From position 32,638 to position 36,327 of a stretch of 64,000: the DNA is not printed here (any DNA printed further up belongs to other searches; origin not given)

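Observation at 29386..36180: Tandem cyclase-STAND-TPR paralogs: candidate NLR-like sensors with a cyclic-nucleotide output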

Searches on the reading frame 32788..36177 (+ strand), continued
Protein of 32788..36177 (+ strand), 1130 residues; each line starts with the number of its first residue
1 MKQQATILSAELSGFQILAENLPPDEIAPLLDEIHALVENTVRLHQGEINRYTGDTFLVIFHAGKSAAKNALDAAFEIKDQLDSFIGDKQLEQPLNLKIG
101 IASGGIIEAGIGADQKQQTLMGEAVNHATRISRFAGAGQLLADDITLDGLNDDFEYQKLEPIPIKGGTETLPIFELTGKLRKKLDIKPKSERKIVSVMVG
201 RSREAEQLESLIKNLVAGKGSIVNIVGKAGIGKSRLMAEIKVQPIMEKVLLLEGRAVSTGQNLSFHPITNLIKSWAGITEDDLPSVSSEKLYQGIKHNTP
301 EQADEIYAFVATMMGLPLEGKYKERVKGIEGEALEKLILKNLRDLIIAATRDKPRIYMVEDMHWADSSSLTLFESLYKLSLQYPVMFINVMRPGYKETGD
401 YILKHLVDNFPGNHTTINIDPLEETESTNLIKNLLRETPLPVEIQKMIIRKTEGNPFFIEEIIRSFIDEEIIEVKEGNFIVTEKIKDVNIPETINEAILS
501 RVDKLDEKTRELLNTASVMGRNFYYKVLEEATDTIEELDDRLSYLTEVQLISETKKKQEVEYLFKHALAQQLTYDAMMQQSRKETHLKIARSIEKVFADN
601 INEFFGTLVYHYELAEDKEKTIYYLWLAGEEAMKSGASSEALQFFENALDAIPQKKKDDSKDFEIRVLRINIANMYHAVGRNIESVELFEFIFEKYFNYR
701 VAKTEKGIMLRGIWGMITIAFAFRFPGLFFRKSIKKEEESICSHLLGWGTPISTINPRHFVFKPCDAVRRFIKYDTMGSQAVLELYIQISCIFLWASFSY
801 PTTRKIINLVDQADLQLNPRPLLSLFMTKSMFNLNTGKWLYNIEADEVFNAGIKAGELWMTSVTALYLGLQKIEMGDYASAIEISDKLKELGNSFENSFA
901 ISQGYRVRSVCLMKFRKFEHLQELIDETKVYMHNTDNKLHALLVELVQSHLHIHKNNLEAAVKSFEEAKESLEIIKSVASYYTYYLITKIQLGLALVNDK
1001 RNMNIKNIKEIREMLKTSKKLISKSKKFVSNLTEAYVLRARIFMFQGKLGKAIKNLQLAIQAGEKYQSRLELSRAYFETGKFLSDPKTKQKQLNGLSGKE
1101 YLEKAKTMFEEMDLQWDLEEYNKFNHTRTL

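Call 50: search_solved_structures(query=A1, max_evalue=1, show_alignments=0)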
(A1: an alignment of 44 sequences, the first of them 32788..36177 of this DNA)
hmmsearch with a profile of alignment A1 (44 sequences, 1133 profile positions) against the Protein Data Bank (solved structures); distinct sequences matched with E-value up to 1: 105 (the best 60 are shown).
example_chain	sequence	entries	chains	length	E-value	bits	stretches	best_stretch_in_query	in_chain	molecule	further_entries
3r5g_A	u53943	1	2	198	5.2e-32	114.1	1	2-186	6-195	CyaB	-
2w01_A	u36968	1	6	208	1.5e-29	106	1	4-183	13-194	ADENYLATE CYCLASE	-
6fht_A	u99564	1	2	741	1.8e-28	102.4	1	4-183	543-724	Bacteriophytochrome,Adenylate cyclase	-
5mbg_A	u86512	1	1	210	5.2e-23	84.3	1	6-188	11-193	Beta subunit of photoactivated adenylyl cyclase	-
5x4u_A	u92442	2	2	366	1.9e-22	82.5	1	6-199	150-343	Photoactivated adenylyl cyclase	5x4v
5m27_A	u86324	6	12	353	1.9e-22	82.5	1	6-187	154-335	Beta subunit of photoactivated adenylyl cyclase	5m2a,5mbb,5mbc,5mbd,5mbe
5mbk_A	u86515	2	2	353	1.9e-22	82.5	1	6-187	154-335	Beta subunit of photoactivated adenylyl cyclase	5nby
5mbj_A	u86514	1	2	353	1.9e-22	82.4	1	6-187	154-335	Beta subunit of photoactivated adenylyl cyclase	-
4yus_A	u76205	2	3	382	2.1e-22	82.3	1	6-199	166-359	Family 3 adenylate cyclase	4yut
9f1w_A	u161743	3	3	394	2.3e-22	82.2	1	6-199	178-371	Family 3 adenylate cyclase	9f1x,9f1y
5x4t_A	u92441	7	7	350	2.3e-22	82.2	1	6-199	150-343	Photoactivated adenylyl cyclase | Family 3 adenylate cyclase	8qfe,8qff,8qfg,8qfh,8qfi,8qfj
9f1z_A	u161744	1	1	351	2.3e-22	82.2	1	6-199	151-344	Family 3 adenylate cyclase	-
5mbh_A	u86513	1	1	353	2.4e-22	82.1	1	6-187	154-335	Beta subunit of photoactivated adenylyl cyclase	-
4cm2_A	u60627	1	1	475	1.2e-20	76.5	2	7-155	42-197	ADENYLATE CYCLASE TYPE 10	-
4clf_A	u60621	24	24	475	2e-20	75.8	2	7-155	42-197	ADENYLATE CYCLASE TYPE 10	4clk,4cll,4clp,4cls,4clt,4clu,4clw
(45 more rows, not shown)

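Call 51: predict_structure(alignment_id=A1)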
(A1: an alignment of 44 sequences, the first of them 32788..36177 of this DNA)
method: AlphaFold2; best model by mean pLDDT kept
length: 1130 residues; sequences in the alignment: 44
mean_pLDDT: 82.3   pTM: 0.53
mean pLDDT of the five models: 82.3, 82.1, 80.1, 78.5, 78.5
residues with pLDDT >= 90: 438; 70-90: 527; 50-70: 74; < 50: 91
segments of 3 or more residues with pLDDT < 50: 189-192, 258-263, 502-581
pLDDT, mean of each block of 10 residues (from residue 1): 83 84 80 87 84 86 82 88 79 82 86 67 89 88 86 81 75 82 56 64 87 85 88 84 81 69 66 82 80 88 88 81 82 82 90 88 81 91 92 81 90 88 88 84 88 85 81 78 82 64 43 34 31 33 33 34 34 37 60 63 79 85 94 88 95 90 92 94 95 90 90 93 90 86 90 91 92 87 91 90 91 71 91 88 82 88 94 93 95 92 95 94 93 86 93 94 94 85 94 89 71 94 93 96 90 96 93 97 88 92 97 95 80
secondary structure, 60 per line:
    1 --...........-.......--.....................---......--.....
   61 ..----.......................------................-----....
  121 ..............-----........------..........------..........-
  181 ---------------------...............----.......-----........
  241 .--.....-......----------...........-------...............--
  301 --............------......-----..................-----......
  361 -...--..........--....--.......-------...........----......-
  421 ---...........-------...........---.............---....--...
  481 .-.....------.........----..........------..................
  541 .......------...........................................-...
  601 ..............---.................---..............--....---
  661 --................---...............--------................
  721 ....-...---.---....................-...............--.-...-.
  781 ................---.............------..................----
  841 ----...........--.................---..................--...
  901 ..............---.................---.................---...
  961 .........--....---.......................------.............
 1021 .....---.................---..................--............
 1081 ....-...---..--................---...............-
elements in order (helices of 4 or more, strands of 3 or more residues): E3-13 H15-21 H24-44 E48-53 E56-62 H67-89 E96-111 E117-122 H123-134 E140-143 H144-147 E154-163 E170-179 H202-216 E221-227 H233-241 H244-248 E250-255 H266-276 H284-298 H303-314 H321-326 H332-349 E355-360 H367-376 H379-382 E385-391 H399-409 E414-419 H424-434 H442-452 H456-468 E472-475 E478-481 H483-487 H494-502 H507-516 H523-547 H554-596 H598-614 H618-634 H638-651 H654-657 H663-678 H682-696 H705-724 H736-755 H757-771 H780-796 H800-812 H819-836 H845-855 H858-874 H878-895 H898-914 H918-934 H938-954 H958-969 H972-975 H979-1001 H1008-1025 H1029-1045 H1049-1066 H1069-1084 H1098-1111 H1115-1129

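Call 53: fold_search(model_id=the predicted structure, library=pdb)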
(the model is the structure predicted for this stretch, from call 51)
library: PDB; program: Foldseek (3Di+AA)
matches with E <= 10: 1597; with E <= 0.001: 321
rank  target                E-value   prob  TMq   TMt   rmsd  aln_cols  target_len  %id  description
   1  2w01_C                1.8e-10  1.00  0.15  0.78   2.5       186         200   25  Crystal structure of the guanylyl cyclase Cya2 (released 2008-09-30)
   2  3r5g_B                2.5e-10  1.00  0.15  0.83   4.0       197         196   21  Crystal structure of the adenylyl cyclase CyaB from P. aeruginosa (released 2012-01-11)
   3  4p2f                  2.5e-10  1.00  0.14  0.76   3.3       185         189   23  Monomeric form of a single mutant (F363R) of Mycobacterial Adenylyl cyclase Rv1625c (released 2014-09-17)
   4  5o5l_A                3.2e-10  1.00  0.15  0.68   2.5       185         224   21  X-ray structure of a bacterial adenylyl cyclase soluble domain, solved at cryogenic temperature (released 2017-11-01)
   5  5oyh_D                4.1e-10  1.00  0.15  0.82   2.7       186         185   18  crystal structure of the catalytic core of a rhodopsin-guanylyl cyclase with converted specificity in complex with ATP (released 2018-06-06)
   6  6mfv_A                4.7e-10  1.00  0.16  0.25  27.4       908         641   12  Crystal structure of the Signal Transduction ATPase with Numerous Domains (STAND) protein with a tetratricopeptide rep (released 2019-02-20)
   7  3r5g_A                5.3e-10  1.00  0.15  0.82   3.7       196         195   21  Crystal structure of the adenylyl cyclase CyaB from P. aeruginosa (released 2012-01-11)
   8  2w01_D                5.5e-10  1.00  0.15  0.79   2.4       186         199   25  Crystal structure of the guanylyl cyclase Cya2 (released 2008-09-30)
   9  7yz9_A                5.8e-10  1.00  0.14  0.83   2.8       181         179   22  Structure of catalytic domain of Rv1625c bound to nanobody NB4 (released 2022-08-31)
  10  2w01_B                7.1e-10  1.00  0.15  0.76   3.1       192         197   26  Crystal structure of the guanylyl cyclase Cya2 (released 2008-09-30)
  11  2w01_A                8.4e-10  1.00  0.15  0.76   2.8       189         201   25  Crystal structure of the guanylyl cyclase Cya2 (released 2008-09-30)
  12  5oyh_B                8.7e-10  1.00  0.15  0.83   2.5       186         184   18  crystal structure of the catalytic core of a rhodopsin-guanylyl cyclase with converted specificity in complex with ATP (released 2018-06-06)
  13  1wc3_B                9.1e-10  1.00  0.15  0.82   2.4       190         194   18  Soluble adenylyl cyclase CyaC from S. platensis in complex with alpha, beta-methylene-ATP and Strontium (released 2004-12-20)
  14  6sir_A                9.5e-10  1.00  0.15  0.83   2.8       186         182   18  Crystal structure of the guanylate cyclase domain of RhGC from Catenaria anguillulae in complex with GTP (released 2019-12-18)
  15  1wc1_A                1.0e-09  1.00  0.14  0.76   3.1       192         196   19  Soluble adenylyl cyclase CyaC from S. platensis in complex with Rp- ATPalphaS (released 2004-12-20)
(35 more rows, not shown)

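Call 85: search_protein_families(library=pfam, alignment_id=A3, max_evalue=0.00001)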
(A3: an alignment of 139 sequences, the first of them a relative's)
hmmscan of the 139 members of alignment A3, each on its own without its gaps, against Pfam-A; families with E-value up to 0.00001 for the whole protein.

A. member 1, L013:4267-5529:+ (421 aa): 4 families
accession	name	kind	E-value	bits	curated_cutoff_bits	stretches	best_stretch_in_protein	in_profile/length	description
PF13393.11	tRNA-synt_His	-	1.4e-46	159.6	25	1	9-311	1-308/308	Histidyl-tRNA synthetase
PF03129.25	HGTP_anticodon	-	1.3e-15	57.8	21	1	327-416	1-93/94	Anticodon binding domain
PF00587.30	tRNA-synt_2b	-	3.1e-13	50.6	29.3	1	67-313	1-173/179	tRNA synthetase class II core domain (G, H, P, S and T)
PF00152.25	tRNA-synt_2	-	3.6e-06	26.7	25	0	24-313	28-290/308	tRNA synthetases class II (D, K and N)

B. families by the number of members that match (of 139 scanned): 181 families (the first 25 are shown)
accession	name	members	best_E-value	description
PF04055.27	Radical_SAM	16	7.1e-27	Radical SAM superfamily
PF02310.24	B12-binding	6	1.9e-20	B12 binding domain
PF13649.12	Methyltransf_25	5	1.9e-14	Methyltransferase domain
PF13282.11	DUF4070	4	1.9e-38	Domain of unknown function (DUF4070)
PF02518.31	HATPase_c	4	1.7e-29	Histidine kinase-, DNA gyrase B-, and HSP90-like ATPase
PF13489.12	Methyltransf_23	4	5.5e-20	Methyltransferase domain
PF08241.18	Methyltransf_11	4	7.2e-17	Methyltransferase domain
PF00512.31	HisKA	4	3.8e-16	His Kinase A (phospho-acceptor) domain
PF00152.25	tRNA-synt_2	3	1.6e-123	tRNA synthetases class II (D, K and N)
PF02353.26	CMAS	3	6.8e-37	Mycolic acid cyclopropane synthetase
PF00561.26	Abhydrolase_1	3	6.4e-33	alpha/beta hydrolase fold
PF13424.12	TPR_12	3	1.9e-19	Tetratricopeptide repeat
PF01590.32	GAF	3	2.2e-19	GAF domain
PF12146.15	Hydrolase_4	3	1.2e-18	Serine aminopeptidase, S33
PF13185.12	GAF_2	3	3e-18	GAF domain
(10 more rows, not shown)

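Call 86: search_protein_families(library=padloc, alignment_id=A3, max_evalue=0.00001)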
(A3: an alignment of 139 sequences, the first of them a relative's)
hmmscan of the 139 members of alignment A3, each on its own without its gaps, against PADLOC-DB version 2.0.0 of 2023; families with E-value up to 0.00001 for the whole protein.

A. member 1, L013:4267-5529:+ (421 aa): 0 families

B. families by the number of members that match (of 139 scanned): 21 families
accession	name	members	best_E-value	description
PDLC02903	pVip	9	1.2e-21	Viperins not associated with kinases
PDLC02904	pVip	9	8.5e-19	Viperins associated with kinases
PDLC04134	mad2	5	6.8e-27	mads_2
PDLC04689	PDC-M51A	5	5e-13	-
PDLC02905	pVip-kinase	4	1.4e-07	Viperin-kinase fusion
PDLC04647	PDC-M43B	2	2.9e-15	-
PDLC02657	DndA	1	2.3e-153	DndA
PDLC02759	SspA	1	1.8e-152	SspA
PDLC04675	PDC-M48B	1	8.5e-13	-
PDLC04650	PDC-M43B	1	2e-10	-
PDLC03805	RTasMBL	1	1e-09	DRT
PDLC03854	LmuA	1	7.8e-09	-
PDLC04649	PDC-M43B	1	2e-08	-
PDLC00731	Effector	1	4.6e-08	TIR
PDLC04676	PDC-M48B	1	1.6e-07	-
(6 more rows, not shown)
